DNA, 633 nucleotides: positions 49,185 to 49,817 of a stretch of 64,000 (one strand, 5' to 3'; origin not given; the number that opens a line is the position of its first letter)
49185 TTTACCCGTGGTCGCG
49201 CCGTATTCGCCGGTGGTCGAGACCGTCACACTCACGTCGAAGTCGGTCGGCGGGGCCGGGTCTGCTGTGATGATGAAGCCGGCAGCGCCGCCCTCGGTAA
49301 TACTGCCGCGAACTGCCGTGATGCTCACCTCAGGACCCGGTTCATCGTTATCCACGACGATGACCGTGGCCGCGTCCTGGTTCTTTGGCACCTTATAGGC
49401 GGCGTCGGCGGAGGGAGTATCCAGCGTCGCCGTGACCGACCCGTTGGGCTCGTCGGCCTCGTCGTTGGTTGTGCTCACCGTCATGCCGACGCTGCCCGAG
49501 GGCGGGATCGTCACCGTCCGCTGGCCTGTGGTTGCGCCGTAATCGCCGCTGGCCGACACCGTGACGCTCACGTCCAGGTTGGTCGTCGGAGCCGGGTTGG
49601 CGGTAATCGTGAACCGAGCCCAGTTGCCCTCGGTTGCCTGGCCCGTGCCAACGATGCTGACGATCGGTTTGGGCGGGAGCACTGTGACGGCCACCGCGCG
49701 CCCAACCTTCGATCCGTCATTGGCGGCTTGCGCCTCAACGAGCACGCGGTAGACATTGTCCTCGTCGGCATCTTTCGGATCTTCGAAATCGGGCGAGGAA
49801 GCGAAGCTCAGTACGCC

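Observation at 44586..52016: Giant exported protein fusing an enzyme propeller to cadherin, FN3 and 14 Calx-beta-like repeats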

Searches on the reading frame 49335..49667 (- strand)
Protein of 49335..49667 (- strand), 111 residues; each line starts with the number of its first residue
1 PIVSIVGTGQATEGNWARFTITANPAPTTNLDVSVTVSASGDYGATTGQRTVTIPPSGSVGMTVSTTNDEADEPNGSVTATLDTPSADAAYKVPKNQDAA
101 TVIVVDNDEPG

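Call 7: search_protein_families(library=pfam, proteins=[window:49335-49667:-], max_evalue=10)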
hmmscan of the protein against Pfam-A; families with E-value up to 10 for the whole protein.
seq(111 aa): 3 families
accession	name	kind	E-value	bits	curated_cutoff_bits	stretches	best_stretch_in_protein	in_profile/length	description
PF15780.11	ASH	-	0.025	15.2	27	1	21-82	30-86/98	Abnormal spindle-like microcephaly-assoc'd, ASPM-SPD-2-Hydin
PF14155.11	DUF4307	-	0.053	13.8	27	1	32-66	61-95/111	Domain of unknown function (DUF4307)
PF06280.18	fn3_5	-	0.12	13.6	27.6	1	20-78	27-91/112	Fn3-like domain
